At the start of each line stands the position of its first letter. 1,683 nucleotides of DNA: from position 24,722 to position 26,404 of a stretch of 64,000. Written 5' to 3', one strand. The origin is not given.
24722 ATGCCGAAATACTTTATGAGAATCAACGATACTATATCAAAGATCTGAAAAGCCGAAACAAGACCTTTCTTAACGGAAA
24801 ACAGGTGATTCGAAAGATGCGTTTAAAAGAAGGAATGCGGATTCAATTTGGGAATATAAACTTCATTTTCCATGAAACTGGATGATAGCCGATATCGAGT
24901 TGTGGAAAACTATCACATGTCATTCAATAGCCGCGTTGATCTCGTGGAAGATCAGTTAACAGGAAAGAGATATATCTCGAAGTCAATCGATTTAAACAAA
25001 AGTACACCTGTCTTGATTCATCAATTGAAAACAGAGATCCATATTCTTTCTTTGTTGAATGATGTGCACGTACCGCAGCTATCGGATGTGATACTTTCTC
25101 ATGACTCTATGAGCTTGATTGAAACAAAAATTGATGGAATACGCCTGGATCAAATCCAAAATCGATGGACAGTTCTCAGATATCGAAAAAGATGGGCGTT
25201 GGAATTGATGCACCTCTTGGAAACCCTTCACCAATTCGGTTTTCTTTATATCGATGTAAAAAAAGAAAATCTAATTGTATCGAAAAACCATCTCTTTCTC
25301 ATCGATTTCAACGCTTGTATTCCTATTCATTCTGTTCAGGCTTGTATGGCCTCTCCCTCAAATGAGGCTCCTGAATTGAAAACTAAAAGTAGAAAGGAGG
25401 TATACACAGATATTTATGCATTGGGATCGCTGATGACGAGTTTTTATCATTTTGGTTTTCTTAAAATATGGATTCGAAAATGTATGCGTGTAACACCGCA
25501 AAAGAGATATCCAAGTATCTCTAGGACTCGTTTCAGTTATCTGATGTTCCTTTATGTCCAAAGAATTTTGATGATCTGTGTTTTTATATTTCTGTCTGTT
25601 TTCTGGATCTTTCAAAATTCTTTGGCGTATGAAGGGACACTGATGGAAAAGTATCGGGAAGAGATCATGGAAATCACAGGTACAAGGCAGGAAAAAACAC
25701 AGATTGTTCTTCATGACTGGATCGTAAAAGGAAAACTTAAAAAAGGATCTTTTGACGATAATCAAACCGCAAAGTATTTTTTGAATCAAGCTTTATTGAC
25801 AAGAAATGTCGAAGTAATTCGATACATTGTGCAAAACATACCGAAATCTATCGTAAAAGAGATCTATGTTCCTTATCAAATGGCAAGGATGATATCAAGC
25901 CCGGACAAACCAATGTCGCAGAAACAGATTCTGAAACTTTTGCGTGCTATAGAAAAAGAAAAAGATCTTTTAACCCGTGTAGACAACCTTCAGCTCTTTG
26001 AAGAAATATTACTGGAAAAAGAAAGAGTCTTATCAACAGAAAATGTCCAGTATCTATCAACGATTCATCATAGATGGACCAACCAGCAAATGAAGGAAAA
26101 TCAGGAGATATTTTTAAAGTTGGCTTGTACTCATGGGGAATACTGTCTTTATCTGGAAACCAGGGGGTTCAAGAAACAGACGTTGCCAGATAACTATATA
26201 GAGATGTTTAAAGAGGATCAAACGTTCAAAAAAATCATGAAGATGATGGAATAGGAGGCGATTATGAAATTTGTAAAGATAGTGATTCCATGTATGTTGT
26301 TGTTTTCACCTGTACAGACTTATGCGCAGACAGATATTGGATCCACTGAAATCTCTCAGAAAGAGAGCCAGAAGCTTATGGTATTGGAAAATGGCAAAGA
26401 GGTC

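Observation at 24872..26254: EssB-position membrane protein retains nearly all Hanks kinase catalytic residues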

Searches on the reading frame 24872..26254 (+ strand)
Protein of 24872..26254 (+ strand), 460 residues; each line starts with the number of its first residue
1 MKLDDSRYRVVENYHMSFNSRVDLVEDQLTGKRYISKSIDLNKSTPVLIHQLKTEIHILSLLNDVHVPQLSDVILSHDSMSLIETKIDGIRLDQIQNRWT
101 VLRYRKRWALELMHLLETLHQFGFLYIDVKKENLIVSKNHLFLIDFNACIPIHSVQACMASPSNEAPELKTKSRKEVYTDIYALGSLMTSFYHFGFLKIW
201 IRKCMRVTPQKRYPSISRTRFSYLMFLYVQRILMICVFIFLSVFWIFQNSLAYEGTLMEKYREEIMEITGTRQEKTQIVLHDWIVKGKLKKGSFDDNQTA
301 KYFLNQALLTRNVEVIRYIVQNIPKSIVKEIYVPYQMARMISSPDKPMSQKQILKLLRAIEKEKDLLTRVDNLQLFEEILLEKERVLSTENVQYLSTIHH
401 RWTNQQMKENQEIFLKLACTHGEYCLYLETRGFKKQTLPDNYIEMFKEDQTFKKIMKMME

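Call 3: search_protein_families(library=pfam, proteins=[window:24872-26254:+], max_evalue=0.1)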
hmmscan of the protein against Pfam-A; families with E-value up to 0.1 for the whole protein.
window:24872-26254:+ (460 aa): 2 families
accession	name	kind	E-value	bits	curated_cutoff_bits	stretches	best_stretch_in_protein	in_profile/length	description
PF00069.31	Pkinase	-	4e-17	62.9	31.7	1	20-190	13-189/263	Protein kinase domain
PF18324.6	Isocitrate_DH_C_bact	-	0.064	13.8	25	0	324-377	46-99/110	Bacterial isocitrate dehydrogenase, C-terminal domain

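Call 4: search_solved_structures(query=window:24872-26254:+, max_evalue=1, show_alignments=3)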
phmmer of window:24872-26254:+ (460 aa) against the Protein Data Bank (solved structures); distinct sequences matched with E-value up to 1: 405 (the best 60 are shown).
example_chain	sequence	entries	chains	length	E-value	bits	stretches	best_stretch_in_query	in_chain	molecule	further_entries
4cqg_A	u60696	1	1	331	2.6e-08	36.5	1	19-198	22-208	Maternal embryonic leucine zipper kinase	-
4bfm_A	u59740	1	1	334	2.7e-08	36.4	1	19-198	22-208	MATERNAL EMBRYONIC LEUCINE ZIPPER KINASE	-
7q52_AAA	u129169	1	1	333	1e-07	34.5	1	107-189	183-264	Serine/threonine-protein kinase PknG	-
4y0x_A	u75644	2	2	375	1.2e-07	34.2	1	107-189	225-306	Serine/threonine-protein kinase PknG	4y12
4umq_A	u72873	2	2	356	2.2e-07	33.4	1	20-196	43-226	MATERNAL EMBRYONIC LEUCINE ZIPPER KINASE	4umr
2pzi_A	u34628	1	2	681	3e-07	33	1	107-189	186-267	Probable serine/threonine-protein kinase pknG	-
5ih8_A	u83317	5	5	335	4.7e-07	32.3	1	20-198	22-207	Maternal embryonic leucine zipper kinase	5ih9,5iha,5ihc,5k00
5tvt_A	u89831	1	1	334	4.7e-07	32.3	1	20-198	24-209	Maternal embryonic leucine zipper kinase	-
6vxr_A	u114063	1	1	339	4.8e-07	32.3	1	20-198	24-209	Maternal embryonic leucine zipper kinase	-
5twl_A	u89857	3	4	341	5e-07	32.2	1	20-198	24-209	Maternal embryonic leucine zipper kinase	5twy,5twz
6gvx_A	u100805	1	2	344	5e-07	32.2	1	20-198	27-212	Maternal embryonic leucine zipper kinase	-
5twu_A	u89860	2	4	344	5e-07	32.2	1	20-198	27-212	Maternal embryonic leucine zipper kinase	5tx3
4bky_A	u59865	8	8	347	5.2e-07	32.2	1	20-198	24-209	MATERNAL EMBRYONIC LEUCINE ZIPPER KINASE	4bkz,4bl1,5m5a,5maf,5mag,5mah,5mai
9f31_A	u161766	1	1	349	5.2e-07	32.2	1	20-198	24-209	Maternal embryonic leucine zipper kinase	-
4d2p_A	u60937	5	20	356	5.7e-07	32.1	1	20-196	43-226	MATERNAL EMBRYONIC LEUCINE ZIPPER KINASE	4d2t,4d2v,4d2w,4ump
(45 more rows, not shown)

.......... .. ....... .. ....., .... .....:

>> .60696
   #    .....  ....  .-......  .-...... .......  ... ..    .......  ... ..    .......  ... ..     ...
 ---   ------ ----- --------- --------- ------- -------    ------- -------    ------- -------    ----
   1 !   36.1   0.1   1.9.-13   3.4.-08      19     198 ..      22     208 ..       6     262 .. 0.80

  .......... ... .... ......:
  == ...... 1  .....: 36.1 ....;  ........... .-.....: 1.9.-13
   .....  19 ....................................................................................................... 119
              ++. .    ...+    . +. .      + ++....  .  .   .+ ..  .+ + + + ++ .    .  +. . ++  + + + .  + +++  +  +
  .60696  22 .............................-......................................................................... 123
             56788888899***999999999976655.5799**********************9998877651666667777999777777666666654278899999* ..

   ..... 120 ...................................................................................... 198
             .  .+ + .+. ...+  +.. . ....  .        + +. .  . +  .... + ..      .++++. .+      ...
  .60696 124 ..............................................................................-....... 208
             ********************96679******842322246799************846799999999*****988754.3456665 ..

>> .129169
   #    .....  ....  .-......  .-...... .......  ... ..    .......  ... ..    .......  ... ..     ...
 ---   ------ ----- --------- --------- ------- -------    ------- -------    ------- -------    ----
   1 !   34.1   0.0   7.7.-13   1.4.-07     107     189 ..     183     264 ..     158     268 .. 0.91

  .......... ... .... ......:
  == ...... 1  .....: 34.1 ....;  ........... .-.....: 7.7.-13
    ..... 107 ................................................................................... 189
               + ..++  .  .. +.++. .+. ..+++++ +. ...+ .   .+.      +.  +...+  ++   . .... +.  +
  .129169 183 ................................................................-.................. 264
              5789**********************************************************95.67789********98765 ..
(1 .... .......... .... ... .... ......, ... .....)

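Call 5: search_protein_families(library=ncbifam, proteins=[window:24872-26254:+], max_evalue=0.1)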
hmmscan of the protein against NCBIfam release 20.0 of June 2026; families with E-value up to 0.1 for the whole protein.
window:24872-26254:+ (460 aa): 12 families
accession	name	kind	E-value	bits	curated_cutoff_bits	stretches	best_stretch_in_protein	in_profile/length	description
NF038150.1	lanthi_synth_IV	equivalog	9.2e-12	44.1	650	1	7-188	190-386/851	class IV lanthionine synthetase LanL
NF038151.1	lanthi_synth_III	equivalog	1.3e-07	30.4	575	1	50-190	268-421/833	class III lanthionine synthetase LanKC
TIGR03724.2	arch_bud32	equivalog_domain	1.1e-05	25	125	1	52-147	40-129/193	KEOPS complex kinase/ATPase Bud32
NF011460.0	PRK14879.1-1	equivalog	0.0002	20.6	199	1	52-147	60-155/232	Kae1-associated kinase Bud32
NF011462.0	PRK14879.1-3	equivalog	0.00051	19.9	174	1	49-148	38-127/192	Kae1-associated kinase Bud32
NF011464.0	PRK14879.1-7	equivalog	0.0011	18.8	246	1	16-147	22-147/221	Kae1-associated kinase Bud32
NF007174.0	PRK09605.1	equivalog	0.0017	16.9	447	1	32-147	367-471/535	bifunctional N(6)-L-threonylcarbamoyladenine synthase/serine/threonine protein kinase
NF001080.0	PRK00121.2-2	equivalog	0.0025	17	132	1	396-429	32-65/224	tRNA (guanosine(46)-N7)-methyltransferase TrmB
NF058632.1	SerThrKinPrkT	equivalog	0.0025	16.9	280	1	109-139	123-153/322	serine/threonine protein kinase PrkT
NF011463.0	PRK14879.1-4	equivalog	0.01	15.3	188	1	55-146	68-157/237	Kae1-associated kinase Bud32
NF002475.0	PRK01723.1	equivalog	0.061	12.3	142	0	111-150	151-191/241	3-deoxy-D-manno-octulosonic acid kinase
NF006673.0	PRK09222.1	equivalog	0.078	11.9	509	1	319-378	413-472/482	NADP-dependent isocitrate dehydrogenase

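Call 6: find_homologous_proteins(query=window:24872-26254:+, max_evalue=0.001)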
Query window:24872-26254:+ (460 aa): 5 proteins with E <= 0.001 among 4216 candidates.
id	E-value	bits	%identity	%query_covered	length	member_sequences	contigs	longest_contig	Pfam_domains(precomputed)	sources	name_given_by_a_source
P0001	2.0e-296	1001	98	100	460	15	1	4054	PF00069.32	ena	-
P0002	1.2e-102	362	39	98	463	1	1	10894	PF07714.24,PF00069.32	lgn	-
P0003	4.8e-98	347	40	99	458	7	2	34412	PF07714.24,PF00069.32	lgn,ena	-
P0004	4.7e-9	54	30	39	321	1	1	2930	PF07714.24,PF00069.32,PF03109.23,PF14531.13,PF17667.8,PF01636.30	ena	-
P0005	4.8e-7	47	36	16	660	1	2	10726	PF06293.21,PF07714.24,PF00069.32,PF03109.23,PF14531.13,PF01163.29,PF01636.30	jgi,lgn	-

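Call 10: find_encoding_contigs(protein=P0003, flank=10000, max_places=4)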
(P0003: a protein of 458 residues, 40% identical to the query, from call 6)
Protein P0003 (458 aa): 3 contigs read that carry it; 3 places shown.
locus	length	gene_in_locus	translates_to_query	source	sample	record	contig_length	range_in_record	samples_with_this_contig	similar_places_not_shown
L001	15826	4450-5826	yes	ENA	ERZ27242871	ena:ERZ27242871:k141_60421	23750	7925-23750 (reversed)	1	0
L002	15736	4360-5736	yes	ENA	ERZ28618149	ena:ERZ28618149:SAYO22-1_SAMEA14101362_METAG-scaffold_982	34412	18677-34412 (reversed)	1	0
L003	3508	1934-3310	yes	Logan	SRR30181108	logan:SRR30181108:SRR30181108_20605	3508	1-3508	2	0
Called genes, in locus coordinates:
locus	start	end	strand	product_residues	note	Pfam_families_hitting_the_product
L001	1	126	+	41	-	?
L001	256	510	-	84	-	-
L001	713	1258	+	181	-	PF00226:DnaJ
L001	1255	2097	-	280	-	PF09997:DUF2238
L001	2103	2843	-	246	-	PF22435:MRM3-like_sub_bind, PF00588:SpoU_methylase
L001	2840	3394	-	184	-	-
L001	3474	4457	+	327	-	PF16697:Yop-YscD_cpl, PF00498:FHA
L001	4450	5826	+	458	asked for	PF00069:Pkinase, PF07714:PK_Tyr_Ser-Thr (weak)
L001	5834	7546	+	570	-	-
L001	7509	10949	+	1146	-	PF16697:Yop-YscD_cpl, PF00498:FHA, PF01580:FtsK_SpoIIIE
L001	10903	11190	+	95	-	-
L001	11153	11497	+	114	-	PF06013:WXG100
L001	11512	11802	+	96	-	PF06013:WXG100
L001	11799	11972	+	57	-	-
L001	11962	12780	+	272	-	-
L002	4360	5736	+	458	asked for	PF00069:Pkinase, PF07714:PK_Tyr_Ser-Thr (weak)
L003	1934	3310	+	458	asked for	PF00069:Pkinase, PF07714:PK_Tyr_Ser-Thr (weak)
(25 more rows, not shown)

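Call 11: find_encoding_contigs(protein=P0002, flank=10000, max_places=4)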
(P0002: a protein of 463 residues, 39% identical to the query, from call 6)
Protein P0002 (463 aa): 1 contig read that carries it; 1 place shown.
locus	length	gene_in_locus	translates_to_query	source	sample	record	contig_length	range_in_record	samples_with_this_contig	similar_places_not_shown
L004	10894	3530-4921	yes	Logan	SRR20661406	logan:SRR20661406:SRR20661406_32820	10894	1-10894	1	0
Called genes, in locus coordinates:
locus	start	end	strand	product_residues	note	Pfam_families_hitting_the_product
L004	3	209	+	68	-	?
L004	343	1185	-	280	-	PF09997:DUF2238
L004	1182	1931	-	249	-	PF22435:MRM3-like_sub_bind, PF00588:SpoU_methylase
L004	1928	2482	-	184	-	-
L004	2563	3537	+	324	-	PF16697:Yop-YscD_cpl, PF00498:FHA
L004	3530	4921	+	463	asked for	PF07714:PK_Tyr_Ser-Thr, PF00069:Pkinase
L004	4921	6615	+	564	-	-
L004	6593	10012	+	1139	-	PF16697:Yop-YscD_cpl (weak), PF00498:FHA, PF01580:FtsK_SpoIIIE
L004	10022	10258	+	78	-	-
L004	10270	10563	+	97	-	PF06013:WXG100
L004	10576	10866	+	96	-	PF06013:WXG100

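Call 13: search_protein_representatives(protein=window:24872-26254:+)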
Query: 460 residues. Proteins with E-value up to 0.001 (for the whole library): 1677; up to 1e-10: 83; up to 1e-30: 28. The best 150 are listed.
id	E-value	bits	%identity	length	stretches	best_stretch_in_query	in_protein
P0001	6.4e-297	1000.6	98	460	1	1-460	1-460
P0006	2.9e-104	365.8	41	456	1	6-458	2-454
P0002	4.0e-103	362.1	40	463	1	7-454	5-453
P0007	9.2e-86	304.9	37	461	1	4-451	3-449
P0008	1.1e-56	209.1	31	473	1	7-457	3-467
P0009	2.9e-54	201.1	30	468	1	7-457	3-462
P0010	4.0e-51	190.8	32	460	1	2-456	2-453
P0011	2.9e-50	187.9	30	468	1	6-459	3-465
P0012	2.0e-49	185.1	36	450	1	17-432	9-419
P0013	3.5e-48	181.1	31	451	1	6-458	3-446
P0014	1.1e-46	176.2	31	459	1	12-455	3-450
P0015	3.1e-46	174.6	28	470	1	6-456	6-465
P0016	1.5e-45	172.4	29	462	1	2-457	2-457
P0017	1.7e-45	172.2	33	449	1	6-455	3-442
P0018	2.4e-44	168.5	30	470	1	5-456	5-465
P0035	1.2e-23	100.2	27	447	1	27-395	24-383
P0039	2.4e-22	95.9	24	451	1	19-404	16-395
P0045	5.9e-18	81.5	33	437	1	6-242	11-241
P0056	9.4e-15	70.9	27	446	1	6-260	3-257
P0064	7.5e-13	64.7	30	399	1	83-267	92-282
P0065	1.1e-12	64.1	30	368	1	62-248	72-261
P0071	2.5e-12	62.9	31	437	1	82-258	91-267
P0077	2.0e-11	59.9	29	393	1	81-250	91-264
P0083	6.5e-11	58.3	30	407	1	59-247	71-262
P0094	2.0e-10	56.6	28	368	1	83-279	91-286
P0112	1.4e-09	53.9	32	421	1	80-237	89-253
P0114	1.4e-09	53.9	30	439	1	87-267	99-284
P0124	2.7e-09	52.9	31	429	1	82-261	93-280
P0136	7.2e-09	51.5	26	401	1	59-261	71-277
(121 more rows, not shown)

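Call 20: search_solved_structures(query=A2, max_evalue=10, show_alignments=2)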
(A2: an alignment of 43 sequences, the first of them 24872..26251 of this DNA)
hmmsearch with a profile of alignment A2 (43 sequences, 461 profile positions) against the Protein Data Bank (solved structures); distinct sequences matched with E-value up to 10: 2266 (the best 60 are shown).
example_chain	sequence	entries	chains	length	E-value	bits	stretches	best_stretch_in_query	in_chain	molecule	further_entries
9ymt_A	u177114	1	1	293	3.5e-28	101.9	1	1-187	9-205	Serine/Threonine Kinase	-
4eqm_A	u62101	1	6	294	3.6e-28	101.9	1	1-187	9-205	Protein kinase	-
4cqg_A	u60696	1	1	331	4.2e-27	98.4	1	5-184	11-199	Maternal embryonic leucine zipper kinase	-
4bfm_A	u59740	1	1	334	4.3e-27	98.4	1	5-184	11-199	MATERNAL EMBRYONIC LEUCINE ZIPPER KINASE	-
4umq_A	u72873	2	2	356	1.7e-25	93.1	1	5-184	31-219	MATERNAL EMBRYONIC LEUCINE ZIPPER KINASE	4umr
4umt_A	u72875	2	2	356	3.2e-25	92.2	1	5-184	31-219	MATERNAL EMBRYONIC LEUCINE ZIPPER KINASE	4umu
5ih8_A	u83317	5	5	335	3.6e-25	92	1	5-184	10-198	Maternal embryonic leucine zipper kinase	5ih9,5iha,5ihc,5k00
5tvt_A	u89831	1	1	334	3.7e-25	92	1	5-184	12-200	Maternal embryonic leucine zipper kinase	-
6vxr_A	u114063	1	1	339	3.8e-25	92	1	5-184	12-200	Maternal embryonic leucine zipper kinase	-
5twl_A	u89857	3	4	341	3.9e-25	91.9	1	5-184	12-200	Maternal embryonic leucine zipper kinase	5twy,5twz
6gvx_A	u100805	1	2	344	4e-25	91.9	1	5-184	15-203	Maternal embryonic leucine zipper kinase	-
5twu_A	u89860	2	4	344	4e-25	91.9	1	5-184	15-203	Maternal embryonic leucine zipper kinase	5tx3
9f31_A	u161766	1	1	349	4.1e-25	91.8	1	5-184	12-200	Maternal embryonic leucine zipper kinase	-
4bky_A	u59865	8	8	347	4.2e-25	91.8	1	5-184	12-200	MATERNAL EMBRYONIC LEUCINE ZIPPER KINASE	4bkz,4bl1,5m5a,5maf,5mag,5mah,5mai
4d2p_A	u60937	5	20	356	1.1e-24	90.4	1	5-184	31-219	MATERNAL EMBRYONIC LEUCINE ZIPPER KINASE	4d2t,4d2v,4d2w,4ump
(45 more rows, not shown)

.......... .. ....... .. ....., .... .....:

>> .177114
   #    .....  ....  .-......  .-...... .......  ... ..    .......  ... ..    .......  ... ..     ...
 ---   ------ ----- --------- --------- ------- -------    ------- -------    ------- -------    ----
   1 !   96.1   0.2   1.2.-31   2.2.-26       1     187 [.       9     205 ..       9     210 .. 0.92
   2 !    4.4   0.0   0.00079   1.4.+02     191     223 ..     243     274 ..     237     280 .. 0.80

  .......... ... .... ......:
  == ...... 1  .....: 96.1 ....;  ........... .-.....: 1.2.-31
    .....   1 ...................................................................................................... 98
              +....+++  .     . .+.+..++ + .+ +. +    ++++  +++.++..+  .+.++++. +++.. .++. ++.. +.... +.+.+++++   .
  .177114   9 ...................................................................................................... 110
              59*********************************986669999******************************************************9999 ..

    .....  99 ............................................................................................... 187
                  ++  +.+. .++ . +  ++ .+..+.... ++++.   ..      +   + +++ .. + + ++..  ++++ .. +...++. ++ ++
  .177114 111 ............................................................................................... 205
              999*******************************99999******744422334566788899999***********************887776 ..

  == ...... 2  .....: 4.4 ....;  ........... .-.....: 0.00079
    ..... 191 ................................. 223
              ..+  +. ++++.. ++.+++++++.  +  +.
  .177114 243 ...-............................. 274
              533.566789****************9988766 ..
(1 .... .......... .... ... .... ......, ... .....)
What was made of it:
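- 25247..25312 (+): Catalytic loop Y126-I-D128-V-K130-K-E-N133 through the Mg-binding D145-F-N147. Aligned to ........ and DFG of MELK, PknG and Stk1 (calls 4, 20).
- On Hanks-type (eukaryotic-like) Ser/Thr protein kinases, Pfam PF00069: Family profile against Stk1 E 3.5e-28 (call 20). Alignments in calls 4 and 20.
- Checked: The phmmer alignments to MELK and PknG (call 4) and the family profile against S. aureus PknB/Stk1 4EQM (E 3.5e-28, call 20) place each listed residue on the canonical position. About 38 residues corresponding to Stk1 206-242 (the alphaG region) are missing (call 20).
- Residue-by-residue alignment to MELK, PknG and Stk1 (calls 4, 20). The alphaG/GHI region used for substrate docking is deleted (call 20). 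Truncated C-lobe (call 20). The profile's best PDB hits are Stk1 and StkP (call 20).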
